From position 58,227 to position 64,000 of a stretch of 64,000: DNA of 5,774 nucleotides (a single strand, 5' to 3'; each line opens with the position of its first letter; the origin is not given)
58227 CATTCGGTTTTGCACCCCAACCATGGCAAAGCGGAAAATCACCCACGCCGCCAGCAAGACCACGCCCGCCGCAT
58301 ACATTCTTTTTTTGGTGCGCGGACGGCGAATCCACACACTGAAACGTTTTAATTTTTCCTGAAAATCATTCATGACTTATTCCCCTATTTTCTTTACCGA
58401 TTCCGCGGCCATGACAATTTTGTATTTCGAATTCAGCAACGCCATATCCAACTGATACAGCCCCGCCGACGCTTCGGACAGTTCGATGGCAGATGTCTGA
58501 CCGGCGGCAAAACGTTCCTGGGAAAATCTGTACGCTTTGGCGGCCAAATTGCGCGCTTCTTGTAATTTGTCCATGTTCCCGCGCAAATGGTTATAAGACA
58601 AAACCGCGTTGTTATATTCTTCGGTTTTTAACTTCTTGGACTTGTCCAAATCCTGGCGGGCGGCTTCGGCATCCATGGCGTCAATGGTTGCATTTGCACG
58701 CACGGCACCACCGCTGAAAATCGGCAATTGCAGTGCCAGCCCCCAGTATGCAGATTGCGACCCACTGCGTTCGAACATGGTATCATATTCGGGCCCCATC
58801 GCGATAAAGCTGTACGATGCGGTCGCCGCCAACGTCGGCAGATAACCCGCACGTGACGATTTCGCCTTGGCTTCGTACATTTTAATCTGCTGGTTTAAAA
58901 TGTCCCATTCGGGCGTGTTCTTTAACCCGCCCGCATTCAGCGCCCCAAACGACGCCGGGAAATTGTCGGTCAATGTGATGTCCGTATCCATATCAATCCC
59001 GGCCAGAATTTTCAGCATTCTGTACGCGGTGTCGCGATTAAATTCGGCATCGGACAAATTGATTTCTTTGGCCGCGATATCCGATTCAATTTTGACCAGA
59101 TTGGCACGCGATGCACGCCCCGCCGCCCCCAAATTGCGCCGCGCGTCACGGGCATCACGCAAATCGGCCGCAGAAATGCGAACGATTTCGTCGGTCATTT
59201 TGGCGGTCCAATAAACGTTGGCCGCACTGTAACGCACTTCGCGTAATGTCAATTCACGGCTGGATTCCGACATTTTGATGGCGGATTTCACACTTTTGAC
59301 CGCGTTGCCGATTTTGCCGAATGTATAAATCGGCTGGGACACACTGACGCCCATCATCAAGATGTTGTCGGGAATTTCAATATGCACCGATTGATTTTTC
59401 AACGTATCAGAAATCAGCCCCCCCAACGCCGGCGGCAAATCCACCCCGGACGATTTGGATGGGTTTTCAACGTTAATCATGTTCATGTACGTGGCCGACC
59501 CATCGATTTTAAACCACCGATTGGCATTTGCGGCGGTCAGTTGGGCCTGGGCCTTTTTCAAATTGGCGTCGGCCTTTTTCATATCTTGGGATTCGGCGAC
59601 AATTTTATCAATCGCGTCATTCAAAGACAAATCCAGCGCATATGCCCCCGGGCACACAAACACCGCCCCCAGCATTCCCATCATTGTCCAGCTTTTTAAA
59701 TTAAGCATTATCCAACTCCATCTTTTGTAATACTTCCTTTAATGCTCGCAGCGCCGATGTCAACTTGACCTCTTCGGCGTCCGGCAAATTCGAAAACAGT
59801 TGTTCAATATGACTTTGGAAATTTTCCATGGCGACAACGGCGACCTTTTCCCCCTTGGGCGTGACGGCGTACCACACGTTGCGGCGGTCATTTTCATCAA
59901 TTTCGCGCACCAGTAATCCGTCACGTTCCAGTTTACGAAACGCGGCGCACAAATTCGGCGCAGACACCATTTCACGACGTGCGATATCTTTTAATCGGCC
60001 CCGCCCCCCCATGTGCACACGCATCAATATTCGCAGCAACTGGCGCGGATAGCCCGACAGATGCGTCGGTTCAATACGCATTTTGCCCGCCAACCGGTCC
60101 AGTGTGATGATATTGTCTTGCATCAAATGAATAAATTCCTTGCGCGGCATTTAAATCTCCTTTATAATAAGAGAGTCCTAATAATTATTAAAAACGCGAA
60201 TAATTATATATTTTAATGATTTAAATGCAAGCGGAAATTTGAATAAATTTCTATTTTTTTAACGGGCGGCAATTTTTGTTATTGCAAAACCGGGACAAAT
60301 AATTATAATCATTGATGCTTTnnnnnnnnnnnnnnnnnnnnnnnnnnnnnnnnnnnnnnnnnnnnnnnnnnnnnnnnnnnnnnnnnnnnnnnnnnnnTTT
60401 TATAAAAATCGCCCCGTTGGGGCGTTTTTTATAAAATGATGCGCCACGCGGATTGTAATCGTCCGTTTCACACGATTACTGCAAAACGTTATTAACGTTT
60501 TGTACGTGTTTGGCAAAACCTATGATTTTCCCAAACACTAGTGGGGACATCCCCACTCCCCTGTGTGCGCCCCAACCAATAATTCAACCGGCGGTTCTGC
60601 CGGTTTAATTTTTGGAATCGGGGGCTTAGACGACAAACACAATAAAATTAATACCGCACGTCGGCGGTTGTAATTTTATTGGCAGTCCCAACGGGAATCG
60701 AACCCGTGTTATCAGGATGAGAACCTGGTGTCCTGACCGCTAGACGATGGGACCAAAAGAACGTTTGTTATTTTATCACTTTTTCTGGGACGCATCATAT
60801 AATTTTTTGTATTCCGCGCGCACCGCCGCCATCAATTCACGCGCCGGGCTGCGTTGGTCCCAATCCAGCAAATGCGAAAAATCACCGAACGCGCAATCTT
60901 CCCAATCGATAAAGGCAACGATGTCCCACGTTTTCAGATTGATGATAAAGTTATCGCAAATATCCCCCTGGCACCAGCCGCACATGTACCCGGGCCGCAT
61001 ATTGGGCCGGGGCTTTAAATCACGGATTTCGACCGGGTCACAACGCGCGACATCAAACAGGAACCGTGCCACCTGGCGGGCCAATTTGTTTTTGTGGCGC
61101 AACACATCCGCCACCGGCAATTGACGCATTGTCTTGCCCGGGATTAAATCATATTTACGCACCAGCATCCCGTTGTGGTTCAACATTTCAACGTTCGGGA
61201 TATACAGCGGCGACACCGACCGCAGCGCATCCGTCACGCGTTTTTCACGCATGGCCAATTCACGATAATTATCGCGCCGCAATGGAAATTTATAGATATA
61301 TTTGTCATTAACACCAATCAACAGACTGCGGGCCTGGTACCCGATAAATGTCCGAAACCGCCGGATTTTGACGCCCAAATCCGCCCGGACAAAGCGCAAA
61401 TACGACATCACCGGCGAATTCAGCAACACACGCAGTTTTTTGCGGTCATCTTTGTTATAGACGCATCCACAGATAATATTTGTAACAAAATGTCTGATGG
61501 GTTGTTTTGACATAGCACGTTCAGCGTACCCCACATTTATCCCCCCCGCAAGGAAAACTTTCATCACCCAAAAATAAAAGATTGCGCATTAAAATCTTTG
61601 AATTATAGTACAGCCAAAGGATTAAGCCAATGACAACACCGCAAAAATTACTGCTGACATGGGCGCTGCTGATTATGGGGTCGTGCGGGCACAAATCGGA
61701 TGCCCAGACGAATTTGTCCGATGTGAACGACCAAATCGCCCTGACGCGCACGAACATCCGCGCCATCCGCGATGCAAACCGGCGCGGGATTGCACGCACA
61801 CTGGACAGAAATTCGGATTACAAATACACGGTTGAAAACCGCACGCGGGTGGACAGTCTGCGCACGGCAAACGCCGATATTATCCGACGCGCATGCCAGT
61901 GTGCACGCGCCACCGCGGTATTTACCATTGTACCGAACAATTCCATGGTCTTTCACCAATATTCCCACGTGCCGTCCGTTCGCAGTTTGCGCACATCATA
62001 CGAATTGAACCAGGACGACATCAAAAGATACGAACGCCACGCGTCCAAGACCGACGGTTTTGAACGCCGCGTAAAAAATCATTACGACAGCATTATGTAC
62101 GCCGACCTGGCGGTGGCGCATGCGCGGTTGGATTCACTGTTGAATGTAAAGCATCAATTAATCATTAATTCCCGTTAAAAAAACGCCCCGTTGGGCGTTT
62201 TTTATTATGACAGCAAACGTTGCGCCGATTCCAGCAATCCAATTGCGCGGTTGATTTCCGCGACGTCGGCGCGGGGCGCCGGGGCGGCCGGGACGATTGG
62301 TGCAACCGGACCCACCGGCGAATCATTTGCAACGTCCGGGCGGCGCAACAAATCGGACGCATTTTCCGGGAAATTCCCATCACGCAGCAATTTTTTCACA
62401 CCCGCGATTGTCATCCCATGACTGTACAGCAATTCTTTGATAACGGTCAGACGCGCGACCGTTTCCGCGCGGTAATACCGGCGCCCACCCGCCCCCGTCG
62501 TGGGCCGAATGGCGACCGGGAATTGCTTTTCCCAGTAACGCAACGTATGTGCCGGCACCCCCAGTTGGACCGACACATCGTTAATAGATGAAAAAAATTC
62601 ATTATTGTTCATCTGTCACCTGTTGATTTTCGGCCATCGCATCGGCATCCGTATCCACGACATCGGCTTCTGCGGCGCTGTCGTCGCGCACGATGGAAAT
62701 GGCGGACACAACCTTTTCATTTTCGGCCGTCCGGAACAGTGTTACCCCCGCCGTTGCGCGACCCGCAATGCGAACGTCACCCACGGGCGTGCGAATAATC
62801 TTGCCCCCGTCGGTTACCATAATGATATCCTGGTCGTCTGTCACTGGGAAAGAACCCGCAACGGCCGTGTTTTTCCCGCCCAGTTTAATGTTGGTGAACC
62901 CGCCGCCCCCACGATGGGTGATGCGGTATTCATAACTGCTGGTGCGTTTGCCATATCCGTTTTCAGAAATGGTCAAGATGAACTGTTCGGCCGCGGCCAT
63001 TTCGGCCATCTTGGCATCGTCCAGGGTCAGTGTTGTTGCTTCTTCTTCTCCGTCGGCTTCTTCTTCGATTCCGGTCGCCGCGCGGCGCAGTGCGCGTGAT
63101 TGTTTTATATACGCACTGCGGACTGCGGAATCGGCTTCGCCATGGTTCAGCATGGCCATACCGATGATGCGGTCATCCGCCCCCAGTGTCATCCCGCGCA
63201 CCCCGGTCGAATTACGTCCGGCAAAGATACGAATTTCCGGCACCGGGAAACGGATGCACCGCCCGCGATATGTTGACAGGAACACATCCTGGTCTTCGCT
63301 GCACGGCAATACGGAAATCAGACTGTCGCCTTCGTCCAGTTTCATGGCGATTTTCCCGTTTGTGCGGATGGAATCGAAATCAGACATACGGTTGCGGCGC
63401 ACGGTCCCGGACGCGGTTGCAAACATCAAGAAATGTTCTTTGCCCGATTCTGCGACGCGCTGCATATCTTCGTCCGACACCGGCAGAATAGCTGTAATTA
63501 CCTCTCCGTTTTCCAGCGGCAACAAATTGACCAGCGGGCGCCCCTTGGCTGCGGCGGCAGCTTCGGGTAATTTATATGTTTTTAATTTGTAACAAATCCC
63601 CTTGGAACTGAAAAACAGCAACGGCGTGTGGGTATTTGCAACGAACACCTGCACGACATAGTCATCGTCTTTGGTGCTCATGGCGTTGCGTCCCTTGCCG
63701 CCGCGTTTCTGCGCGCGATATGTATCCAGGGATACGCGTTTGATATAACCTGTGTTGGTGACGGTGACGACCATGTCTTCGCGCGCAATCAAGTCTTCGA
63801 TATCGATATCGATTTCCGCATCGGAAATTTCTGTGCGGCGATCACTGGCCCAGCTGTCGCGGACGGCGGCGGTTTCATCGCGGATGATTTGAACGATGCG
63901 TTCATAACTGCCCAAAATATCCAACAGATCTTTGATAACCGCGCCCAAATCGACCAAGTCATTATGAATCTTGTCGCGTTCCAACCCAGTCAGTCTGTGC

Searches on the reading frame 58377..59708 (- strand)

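Call 18: search_protein_families(library=pfam, proteins=[window:58377-59708:-], max_evalue=0.001)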
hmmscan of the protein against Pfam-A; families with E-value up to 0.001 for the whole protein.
window:58377-59708:- (443 aa): 1 family
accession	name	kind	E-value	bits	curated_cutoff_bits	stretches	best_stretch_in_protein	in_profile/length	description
PF02321.23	OEP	-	5.7e-41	140.8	22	2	29-236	1-186/187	Outer membrane efflux protein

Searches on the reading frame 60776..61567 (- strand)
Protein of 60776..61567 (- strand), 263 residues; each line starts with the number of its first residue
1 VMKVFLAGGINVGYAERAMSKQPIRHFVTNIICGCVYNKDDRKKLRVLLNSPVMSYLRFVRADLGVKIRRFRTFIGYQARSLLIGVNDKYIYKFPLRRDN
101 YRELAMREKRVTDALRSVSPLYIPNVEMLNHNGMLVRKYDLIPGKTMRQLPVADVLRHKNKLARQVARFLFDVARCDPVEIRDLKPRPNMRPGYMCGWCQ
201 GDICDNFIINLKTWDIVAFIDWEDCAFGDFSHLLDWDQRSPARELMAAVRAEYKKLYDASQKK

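Call 76: search_protein_families(library=pfam, proteins=[window:60776-61567:-], max_evalue=0.01)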
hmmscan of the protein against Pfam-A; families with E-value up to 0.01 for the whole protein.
window:60776-61567:- (263 aa): 1 family
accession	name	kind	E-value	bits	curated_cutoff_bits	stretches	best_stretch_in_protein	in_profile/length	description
PF01636.29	APH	-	2.5e-09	37.7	23.2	2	84-185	16-119/239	Phosphotransferase enzyme family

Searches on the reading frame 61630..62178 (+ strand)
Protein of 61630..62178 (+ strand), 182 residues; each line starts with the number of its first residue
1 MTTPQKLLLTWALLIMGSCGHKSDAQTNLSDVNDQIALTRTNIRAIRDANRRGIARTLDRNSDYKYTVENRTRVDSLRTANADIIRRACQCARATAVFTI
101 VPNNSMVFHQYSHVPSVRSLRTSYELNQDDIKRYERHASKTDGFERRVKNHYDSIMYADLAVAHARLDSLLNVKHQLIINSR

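Call 76: search_protein_families(library=pfam, proteins=[window:61630-62178:+], max_evalue=0.01)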
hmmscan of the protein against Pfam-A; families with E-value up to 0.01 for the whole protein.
window:61630-62178:+ (182 aa): 1 family
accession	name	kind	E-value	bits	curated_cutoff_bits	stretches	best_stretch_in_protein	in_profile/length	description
PF20205.3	DUF6567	-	0.001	19.4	27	1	1-49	1-50/123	Family of unknown function (DUF6567)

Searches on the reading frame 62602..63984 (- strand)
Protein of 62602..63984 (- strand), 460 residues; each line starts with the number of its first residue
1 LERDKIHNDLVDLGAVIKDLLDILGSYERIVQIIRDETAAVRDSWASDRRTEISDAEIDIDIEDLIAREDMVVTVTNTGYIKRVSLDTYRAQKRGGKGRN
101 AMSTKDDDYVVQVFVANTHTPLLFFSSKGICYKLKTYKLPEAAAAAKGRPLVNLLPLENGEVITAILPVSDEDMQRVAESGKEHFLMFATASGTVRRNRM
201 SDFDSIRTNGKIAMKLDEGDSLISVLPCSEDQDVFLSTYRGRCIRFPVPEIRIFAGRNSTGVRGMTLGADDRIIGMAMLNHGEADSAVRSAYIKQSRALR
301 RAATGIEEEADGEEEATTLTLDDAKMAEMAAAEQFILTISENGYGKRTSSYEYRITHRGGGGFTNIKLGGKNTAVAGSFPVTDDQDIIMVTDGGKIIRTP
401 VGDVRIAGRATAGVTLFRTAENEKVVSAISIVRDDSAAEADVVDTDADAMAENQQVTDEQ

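Call 76: search_protein_families(library=pfam, proteins=[window:62602-63984:-], max_evalue=0.01)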
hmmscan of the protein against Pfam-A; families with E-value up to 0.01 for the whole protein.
window:62602-63984:- (460 aa): 1 family
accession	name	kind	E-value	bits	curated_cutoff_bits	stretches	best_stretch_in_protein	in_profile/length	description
PF03989.18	DNA_gyraseA_C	-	7.7e-69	227.4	27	6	70-117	1-48/48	DNA gyrase C-terminal domain, beta-propeller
